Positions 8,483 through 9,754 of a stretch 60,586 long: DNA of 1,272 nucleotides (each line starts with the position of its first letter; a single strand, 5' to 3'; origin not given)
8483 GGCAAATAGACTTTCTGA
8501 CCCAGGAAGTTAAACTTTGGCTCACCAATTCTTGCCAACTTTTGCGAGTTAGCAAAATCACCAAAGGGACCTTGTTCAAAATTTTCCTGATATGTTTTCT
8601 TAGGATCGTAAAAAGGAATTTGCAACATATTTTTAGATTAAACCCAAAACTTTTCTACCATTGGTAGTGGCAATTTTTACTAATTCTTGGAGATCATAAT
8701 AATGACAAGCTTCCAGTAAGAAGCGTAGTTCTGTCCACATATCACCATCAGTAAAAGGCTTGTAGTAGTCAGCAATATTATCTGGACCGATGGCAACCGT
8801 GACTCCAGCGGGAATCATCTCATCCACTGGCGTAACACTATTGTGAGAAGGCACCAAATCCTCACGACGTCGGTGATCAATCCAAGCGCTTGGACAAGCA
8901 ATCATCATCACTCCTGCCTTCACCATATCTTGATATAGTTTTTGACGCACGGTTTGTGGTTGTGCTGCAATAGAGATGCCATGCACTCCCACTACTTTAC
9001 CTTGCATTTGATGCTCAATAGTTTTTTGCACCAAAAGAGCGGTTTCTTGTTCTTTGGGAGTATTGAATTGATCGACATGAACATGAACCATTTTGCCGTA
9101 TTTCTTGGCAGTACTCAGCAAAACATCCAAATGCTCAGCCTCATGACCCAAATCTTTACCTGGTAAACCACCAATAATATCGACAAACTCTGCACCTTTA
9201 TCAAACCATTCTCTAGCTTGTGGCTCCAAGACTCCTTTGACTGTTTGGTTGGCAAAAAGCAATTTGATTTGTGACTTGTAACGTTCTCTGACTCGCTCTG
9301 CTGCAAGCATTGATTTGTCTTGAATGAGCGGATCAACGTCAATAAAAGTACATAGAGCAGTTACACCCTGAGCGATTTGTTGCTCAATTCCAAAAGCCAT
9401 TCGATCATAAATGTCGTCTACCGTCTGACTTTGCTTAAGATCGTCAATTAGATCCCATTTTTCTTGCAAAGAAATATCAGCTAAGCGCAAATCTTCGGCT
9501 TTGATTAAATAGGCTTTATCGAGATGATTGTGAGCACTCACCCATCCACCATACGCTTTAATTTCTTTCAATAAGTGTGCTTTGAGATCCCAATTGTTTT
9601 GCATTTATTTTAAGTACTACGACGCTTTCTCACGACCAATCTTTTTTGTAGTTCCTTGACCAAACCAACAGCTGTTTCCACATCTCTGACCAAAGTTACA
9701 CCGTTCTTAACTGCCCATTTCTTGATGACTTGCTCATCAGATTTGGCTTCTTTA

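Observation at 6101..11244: Pyrimidine operon led by an ArgG-MGS fusion and a cytosine-deaminase-family amidohydrolase, with no carAB/pyrB/pyrC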

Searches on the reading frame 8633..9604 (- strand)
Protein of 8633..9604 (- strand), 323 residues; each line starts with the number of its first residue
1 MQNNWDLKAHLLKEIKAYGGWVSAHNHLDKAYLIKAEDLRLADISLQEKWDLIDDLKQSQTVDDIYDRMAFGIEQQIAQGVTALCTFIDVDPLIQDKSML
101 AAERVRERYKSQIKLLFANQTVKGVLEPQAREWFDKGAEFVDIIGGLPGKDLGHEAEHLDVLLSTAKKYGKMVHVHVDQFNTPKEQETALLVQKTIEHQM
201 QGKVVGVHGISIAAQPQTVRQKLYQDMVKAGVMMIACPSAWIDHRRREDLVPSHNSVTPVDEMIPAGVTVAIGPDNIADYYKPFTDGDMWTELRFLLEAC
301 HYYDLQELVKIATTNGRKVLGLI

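Call 3: search_protein_families(library=pfam, proteins=[window:8633-9604:-], max_evalue=0.01)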
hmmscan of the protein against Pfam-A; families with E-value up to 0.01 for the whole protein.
window:8633-9604:- (323 aa): 2 families
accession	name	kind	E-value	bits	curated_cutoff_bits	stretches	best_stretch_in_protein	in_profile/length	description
PF01979.26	Amidohydro_1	-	1.1e-14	54.8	25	1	20-322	5-300/345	Amidohydrolase family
PF07969.17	Amidohydro_3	-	4.9e-08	33.3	29.7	1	155-322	260-426/472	Amidohydrolase family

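Call 4: search_protein_families(library=ncbifam, proteins=[window:8633-9604:-], max_evalue=0.01)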
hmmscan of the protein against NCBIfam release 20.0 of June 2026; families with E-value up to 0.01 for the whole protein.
window:8633-9604:- (323 aa): 10 families
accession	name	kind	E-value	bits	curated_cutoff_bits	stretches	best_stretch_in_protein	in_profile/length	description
NF005365.0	PRK06886.1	equivalog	1.2e-144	481.4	340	1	6-322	8-324/327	hypothetical protein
NF005759.0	PRK07583.1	equivalog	7e-29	100.8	403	1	8-294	64-350/438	cytosine deaminase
NF004636.0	PRK05985.1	subfamily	4.6e-26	91.6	408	1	17-321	50-346/398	amidohydrolase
NF005748.0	PRK07572.1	subfamily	1.2e-24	87.1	438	1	21-321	53-358/426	cytosine deaminase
NF005312.0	PRK06846.1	subfamily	2e-23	83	447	1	24-314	73-352/412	amidohydrolase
NF006685.0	PRK09230.1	subfamily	1.9e-21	76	483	1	21-321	57-362/426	cytosine deaminase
NF005552.0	PRK07213.1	equivalog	7.2e-06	25.1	294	1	155-322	184-332/382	chlorohydrolase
NF006859.0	PRK09358.3-6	equivalog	3.2e-05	23.3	549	1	57-281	59-271/299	adenosine deaminase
NF004995.0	PRK06380.1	subfamily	0.00042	19.4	567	1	20-295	55-310/418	metal-dependent hydrolase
NF006549.0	PRK09045.1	equivalog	0.0094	14.6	540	0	159-322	205-360/444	TRZ/ATZ family hydrolase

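Call 8: find_related_loci(query=window:8633-9604:-, collection=genome_contigs, flank=8000)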
Query window:8633-9604:- (323 aa) in genome_contigs; peptide patterns used: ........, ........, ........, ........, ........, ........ (x = any residue, [..] = any of these).
64 stretches matched a pattern; 41 encode a relative of the query (tblastn E <= 1e-3); 41 distinct loci.
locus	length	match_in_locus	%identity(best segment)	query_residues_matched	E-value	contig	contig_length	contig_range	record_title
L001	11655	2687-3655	89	1-323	0e+0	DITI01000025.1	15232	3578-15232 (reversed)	MAG TPA_asm: Candidatus Pacebacteria bacterium UBA6188 UBA6188_contig_101761, whole genome shotgun sequence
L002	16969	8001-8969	79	1-323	8e-179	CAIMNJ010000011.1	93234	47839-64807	uncultured bacterium isolate LaPlata_bin-1529 genome assembly, contig: bin-1529:11/18, whole genome shotgun sequence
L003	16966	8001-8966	63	1-322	9e-147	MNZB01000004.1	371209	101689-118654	MAG: Candidatus Pacebacteria bacterium CG2_30_36_39 cg2_3.0_scaffold_0_c, whole genome shotgun sequence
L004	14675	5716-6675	61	3-322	2e-135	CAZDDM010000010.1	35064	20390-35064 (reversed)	MAG TPA_asm: uncultured Gammaproteobacteria bacterium isolate SRP093185_co1_196 genome assembly, contig: NODE_546_length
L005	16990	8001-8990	58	6-322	4e-131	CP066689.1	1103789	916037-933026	MAG: Candidatus Roizmanbacteria bacterium isolate NC_groundwater_538_Ag_S-0.1um_35_236 chromosome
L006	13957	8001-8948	59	7-322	5e-131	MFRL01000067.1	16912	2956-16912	MAG: Candidatus Melainabacteria bacterium GWF2_37_15 gwf2_scaffold_4063, whole genome shotgun sequence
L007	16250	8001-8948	57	7-322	4e-129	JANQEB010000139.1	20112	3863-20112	MAG: Candidatus Gastranaerophilales bacterium isolate PL23a_bin.110 k99_5398495, whole genome shotgun sequence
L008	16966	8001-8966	59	1-322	5e-129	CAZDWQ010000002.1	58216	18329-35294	MAG TPA_asm: uncultured Pseudomonadales bacterium isolate SRP192515_co1_182 genome assembly, contig: NODE_364_length_582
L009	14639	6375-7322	56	7-322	1e-126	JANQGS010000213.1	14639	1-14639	MAG: Candidatus Gastranaerophilales bacterium isolate PL23b_bin.55 k99_923357, whole genome shotgun sequence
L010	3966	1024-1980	58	3-322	9e-129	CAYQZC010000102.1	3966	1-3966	MAG TPA_asm: uncultured Pseudomonadales bacterium isolate SRP292972_co1_124 genome assembly, contig: NODE_9208_length_39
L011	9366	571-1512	57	7-320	3e-126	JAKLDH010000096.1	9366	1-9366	MAG: Cyanobacteriota bacterium isolate RA.bin105 RA.bin105_96, whole genome shotgun sequence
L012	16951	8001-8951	56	6-322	9e-126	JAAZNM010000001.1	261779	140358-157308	MAG: Candidatus Roizmanbacteria bacterium isolate AS27yjCOA_175 7190_AS27, whole genome shotgun sequence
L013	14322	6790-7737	57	7-322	1e-125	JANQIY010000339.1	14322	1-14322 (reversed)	MAG: Candidatus Gastranaerophilales bacterium isolate PL24a_bin.9 k99_7551228, whole genome shotgun sequence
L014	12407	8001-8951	55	6-322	4e-125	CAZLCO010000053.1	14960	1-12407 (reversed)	MAG TPA_asm: uncultured Gammaproteobacteria bacterium isolate SRP141376_co5_19 genome assembly, contig: NODE_9793_length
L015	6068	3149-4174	54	7-322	1e-124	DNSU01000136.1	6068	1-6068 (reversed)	MAG TPA_asm: Cyanobacteria bacterium UBA9579 contig_8148, whole genome shotgun sequence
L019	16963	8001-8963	54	2-322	1e-122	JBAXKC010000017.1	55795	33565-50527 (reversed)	MAG: bacterium isolate ELA391 MAG391_17, whole genome shotgun sequence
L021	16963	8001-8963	56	5-322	1e-119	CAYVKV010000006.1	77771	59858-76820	MAG TPA_asm: uncultured Gammaproteobacteria bacterium isolate SRP269290_co1_86 genome assembly, contig: NODE_307_length_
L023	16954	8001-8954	58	11-322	7e-118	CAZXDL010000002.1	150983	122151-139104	MAG TPA_asm: uncultured Candidatus Saccharibacteria bacterium isolate SRP133034_co1_19 genome assembly, contig: NODE_28_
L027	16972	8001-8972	54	3-320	4e-117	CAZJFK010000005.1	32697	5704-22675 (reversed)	MAG TPA_asm: uncultured Candidatus Saccharibacteria bacterium isolate SRP344714_co1_354 genome assembly, contig: NODE_27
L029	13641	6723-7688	55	4-322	1e-115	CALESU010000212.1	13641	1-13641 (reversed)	MAG TPA_asm: uncultured bacterium isolate SRR5576002_bin.5_CONCOCT_v1.1_MAG genome assembly, contig: ERZ795035.2075, who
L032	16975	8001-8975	52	4-322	1e-112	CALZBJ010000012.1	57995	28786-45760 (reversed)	MAG: uncultured Ignatzschineria sp. isolate SRR14474039_bin.34_metaWRAP_v1.3_MAG genome assembly, contig: ERZ9424075.49,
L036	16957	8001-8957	40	5-322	7e-86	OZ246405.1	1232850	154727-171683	MAG: uncultured Gammaproteobacteria bacterium isolate ERP019367_co1_70 genome assembly, chromosome: 1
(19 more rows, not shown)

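Call 13: search_solved_structures(query=window:8633-9604:-, max_evalue=0.001, show_alignments=3)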
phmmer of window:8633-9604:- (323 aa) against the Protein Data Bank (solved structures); distinct sequences matched with E-value up to 0.001: 13.
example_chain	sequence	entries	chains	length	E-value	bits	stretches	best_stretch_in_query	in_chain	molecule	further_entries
4r7w_A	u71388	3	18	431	3.4e-19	72.5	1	53-320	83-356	Cytosine deaminase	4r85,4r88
1k6w_A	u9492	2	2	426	8.3e-15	58.1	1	55-302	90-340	Cytosine Deaminase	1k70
3o7u_A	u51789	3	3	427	8.4e-15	58.1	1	55-302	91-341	Cytosine deaminase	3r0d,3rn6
1r9z_A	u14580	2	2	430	8.5e-15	58.1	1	55-302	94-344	Cytosine deaminase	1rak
1r9x_A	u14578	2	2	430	1.2e-14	57.6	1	55-302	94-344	Cytosine deaminase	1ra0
3g77_A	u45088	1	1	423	1.3e-14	57.5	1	55-302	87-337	Cytosine deaminase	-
2qt3_A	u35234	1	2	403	1.5e-14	57.3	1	19-322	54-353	N-isopropylammelide isopropyl amidohydrolase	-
4cqb_A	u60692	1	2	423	1.8e-14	57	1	19-322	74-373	N-ISOPROPYLAMMELIDE ISOPROPYL AMIDOHYDROLASE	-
1r9y_A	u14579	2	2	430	2.2e-14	56.7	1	55-302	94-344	Cytosine deaminase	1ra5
4cqc_A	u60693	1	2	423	2.5e-14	56.5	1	19-322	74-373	N-ISOPROPYLAMMELIDE ISOPROPYL AMIDOHYDROLASE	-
5akq_A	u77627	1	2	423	9e-14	54.7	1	19-322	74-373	N-ISOPROPYLAMMELIDE ISOPROPYL AMIDOHYDROLASE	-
4cqd_A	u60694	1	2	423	3e-13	53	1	19-322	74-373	N-ISOPROPYLAMMELIDE ISOPROPYL AMIDOHYDROLASE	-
6nbo_A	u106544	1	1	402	9.1e-09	38.3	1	75-292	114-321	N-isopropylammelide isopropylaminohydrolase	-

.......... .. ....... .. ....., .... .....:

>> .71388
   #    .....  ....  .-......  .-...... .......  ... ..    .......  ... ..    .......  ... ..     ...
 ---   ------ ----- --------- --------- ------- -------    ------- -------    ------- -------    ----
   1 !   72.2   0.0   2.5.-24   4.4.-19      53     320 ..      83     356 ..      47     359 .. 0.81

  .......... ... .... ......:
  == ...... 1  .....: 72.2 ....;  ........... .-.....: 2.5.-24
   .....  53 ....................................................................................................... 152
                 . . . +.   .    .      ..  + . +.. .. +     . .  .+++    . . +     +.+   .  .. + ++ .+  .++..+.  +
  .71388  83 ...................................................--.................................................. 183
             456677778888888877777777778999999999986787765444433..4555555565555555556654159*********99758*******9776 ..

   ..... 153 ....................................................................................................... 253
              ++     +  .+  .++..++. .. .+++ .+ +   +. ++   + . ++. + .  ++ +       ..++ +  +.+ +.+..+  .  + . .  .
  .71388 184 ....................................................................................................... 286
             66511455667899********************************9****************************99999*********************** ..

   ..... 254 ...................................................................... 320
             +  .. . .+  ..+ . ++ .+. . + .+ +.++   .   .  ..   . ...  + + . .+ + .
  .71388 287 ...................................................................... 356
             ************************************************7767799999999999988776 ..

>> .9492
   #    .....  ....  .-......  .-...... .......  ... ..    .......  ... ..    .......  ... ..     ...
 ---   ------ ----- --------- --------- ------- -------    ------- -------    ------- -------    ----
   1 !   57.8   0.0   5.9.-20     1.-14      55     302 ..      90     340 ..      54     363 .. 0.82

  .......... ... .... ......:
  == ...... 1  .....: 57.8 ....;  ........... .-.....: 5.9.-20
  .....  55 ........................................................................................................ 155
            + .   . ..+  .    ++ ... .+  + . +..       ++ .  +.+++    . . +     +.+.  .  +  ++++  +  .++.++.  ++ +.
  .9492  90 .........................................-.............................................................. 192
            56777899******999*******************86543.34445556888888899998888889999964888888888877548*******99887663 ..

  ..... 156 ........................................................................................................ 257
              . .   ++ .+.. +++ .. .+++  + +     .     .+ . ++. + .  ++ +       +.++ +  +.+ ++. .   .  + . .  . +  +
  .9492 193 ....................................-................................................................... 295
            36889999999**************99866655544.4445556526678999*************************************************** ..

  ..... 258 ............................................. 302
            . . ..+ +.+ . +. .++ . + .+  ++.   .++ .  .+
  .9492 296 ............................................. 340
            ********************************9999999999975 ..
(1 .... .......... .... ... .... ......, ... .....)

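Call 23: search_protein_families(library=pfam, proteins=[L029:5945-6595:+, L027:7175-8005:+, L021:812-1732:-, L023:4388-5377:-, L036:12475-13146:+, L019:8982-10394:+, L019:10481-11908:+, L007:9322-10278:+, L032:9629-10633:+, L032:10635-12101:+], max_evalue=0.001)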
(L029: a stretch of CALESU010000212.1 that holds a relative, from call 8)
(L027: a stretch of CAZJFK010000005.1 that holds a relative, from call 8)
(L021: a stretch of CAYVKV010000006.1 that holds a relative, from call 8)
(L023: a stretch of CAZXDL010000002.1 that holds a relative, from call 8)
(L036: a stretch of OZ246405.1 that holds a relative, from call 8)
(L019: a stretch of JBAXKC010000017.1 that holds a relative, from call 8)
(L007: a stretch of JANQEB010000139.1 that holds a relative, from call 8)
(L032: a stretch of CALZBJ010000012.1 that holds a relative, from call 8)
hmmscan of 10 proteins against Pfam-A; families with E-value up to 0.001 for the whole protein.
L029:5945-6595:+ (216 aa): 7 families
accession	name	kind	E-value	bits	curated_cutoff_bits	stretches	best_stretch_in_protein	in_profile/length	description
PF00485.24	PRK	-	3.4e-37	128.6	22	1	17-200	1-193/196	Phosphoribulokinase / Uridine kinase family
PF13238.12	AAA_18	-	4.6e-05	24.3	29.4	1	19-160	2-116/128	AAA domain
PF01712.25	dNK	-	0.00024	21.4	27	1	20-184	3-168/203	Deoxynucleoside kinase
PF06414.18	Zeta_toxin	-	0.00024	21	22.3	1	14-51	15-54/199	Zeta toxin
PF13207.12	AAA_17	-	0.00031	21.5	27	0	22-40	2-20/136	AAA domain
PF13521.12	AAA_28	-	0.00033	21.4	27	0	20-61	4-45/164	AAA domain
PF01121.26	CoaE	-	0.00057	20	27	0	16-38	1-23/180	Dephospho-CoA kinase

L027:7175-8005:+ (276 aa): 2 families
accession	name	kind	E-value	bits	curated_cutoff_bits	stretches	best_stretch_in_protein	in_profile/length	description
PF19420.4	DDAH_eukar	-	1.5e-16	61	23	1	31-266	19-288/291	N,N dimethylarginine dimethylhydrolase, eukaryotic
PF02274.22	ADI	-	5.3e-12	45.9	22.8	1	68-202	122-274/377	Arginine deiminase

L021:812-1732:- (306 aa): 2 families
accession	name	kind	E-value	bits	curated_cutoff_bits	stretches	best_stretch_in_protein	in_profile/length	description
PF10418.14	DHODB_Fe-S_bind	-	7.1e-12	45.3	23.9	1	246-280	1-40/41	Iron-sulfur cluster binding domain of dihydroorotate dehydrogenase B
PF00970.30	FAD_binding_6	-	0.00014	22.6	21.1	1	28-92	21-97/99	Oxidoreductase FAD-binding domain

L023:4388-5377:- (329 aa): 3 families
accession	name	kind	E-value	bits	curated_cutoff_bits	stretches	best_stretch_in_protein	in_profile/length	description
PF13793.12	Pribosyltran_N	-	4.8e-46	155.9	25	1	15-130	2-117/117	N-terminal domain of ribose phosphate pyrophosphokinase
PF14572.12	Pribosyl_synth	-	2.2e-27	96.7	27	1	218-323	77-183/184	Phosphoribosyl synthetase-associated domain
PF00156.33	Pribosyltran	-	1.2e-16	60.8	26.3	1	162-256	20-119/158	Phosphoribosyl transferase domain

L036:12475-13146:+ (223 aa): 1 family
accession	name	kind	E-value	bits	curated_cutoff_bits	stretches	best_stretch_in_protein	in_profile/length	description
PF00156.33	Pribosyltran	-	1.1e-09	38.2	26.3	1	53-173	4-130/158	Phosphoribosyl transferase domain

L019:8982-10394:+ (470 aa): 5 families
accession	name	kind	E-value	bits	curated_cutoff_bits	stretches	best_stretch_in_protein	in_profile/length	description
PF01071.24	GARS_A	-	8.9e-36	124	27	1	143-325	3-190/194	Phosphoribosylglycinamide synthetase, ATP-grasp (A) domain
PF02844.21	GARS_N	-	7.1e-18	65.6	29.5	1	41-135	1-95/100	Phosphoribosylglycinamide synthetase, N domain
PF02843.22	GARS_C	-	5.3e-12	46.3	34.8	1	369-456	4-91/92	Phosphoribosylglycinamide synthetase, C domain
PF02786.22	CPSase_L_D2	-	6.6e-05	23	19.8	1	144-239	3-106/211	Carbamoyl-phosphate synthase L chain, ATP binding domain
PF08443.16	RimK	-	9.4e-05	22.5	21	1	145-227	6-86/188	RimK-like ATP-grasp domain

L019:10481-11908:+ (475 aa): 8 families
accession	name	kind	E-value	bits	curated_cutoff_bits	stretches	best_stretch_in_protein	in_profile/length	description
PF00132.30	Hexapep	-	9.7e-27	92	27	3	328-362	2-36/36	Bacterial transferase hexapeptide (six repeats)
PF00483.29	NTP_transferase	-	4.6e-21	76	21.2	1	8-223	1-217/245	Nucleotidyl transferase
PF12804.13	NTP_transf_3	-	2.8e-16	60.6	27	1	10-141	2-126/160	MobA-like NTP transferase domain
PF25084.1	LbH_EIF2B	-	5.2e-11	42.9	54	1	269-354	15-105/105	EIF2B subunit epsilon LbH domain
PF14602.12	Hexapep_2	-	5.5e-09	36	27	1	407-441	2-34/34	Hexapeptide repeat of succinyl-transferase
PF01128.25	IspD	-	6.8e-09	36.2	27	1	8-137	2-127/221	2-C-methyl-D-erythritol 4-phosphate cytidylyltransferase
PF02348.25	CTP_transf_3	-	3.6e-07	30.7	22.6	1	10-134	3-120/217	Cytidylyltransferase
PF13641.12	Glyco_tranf_2_3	-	0.00055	20.5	27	1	36-138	15-122/230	Glycosyltransferase like family 2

L007:9322-10278:+ (318 aa): 1 family
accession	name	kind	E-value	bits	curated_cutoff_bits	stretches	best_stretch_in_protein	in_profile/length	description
PF00953.26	Glycos_transf_4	-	9.4e-37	126.9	27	1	81-243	4-159/160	Glycosyl transferase family 4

L032:9629-10633:+ (334 aa): 2 families
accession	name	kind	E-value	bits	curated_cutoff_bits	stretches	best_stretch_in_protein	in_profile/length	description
PF00591.27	Glycos_transf_3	-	1.4e-95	320.2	27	1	72-322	2-253/253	Glycosyl transferase family, a/b domain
PF02885.22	Glycos_trans_3N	-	1.4e-14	54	26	1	3-62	2-61/63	Glycosyl transferase family, helical bundle domain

L032:10635-12101:+ (488 aa): 2 families
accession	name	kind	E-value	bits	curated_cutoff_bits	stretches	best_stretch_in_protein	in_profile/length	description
PF00218.27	IGPS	-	2.1e-88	296.3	27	1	8-258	1-253/254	Indole-3-glycerol phosphate synthase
PF00697.28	PRAI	-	1e-42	146.5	22.7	1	265-477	2-192/193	N-(5'phosphoribosyl)anthranilate (PRA) isomerase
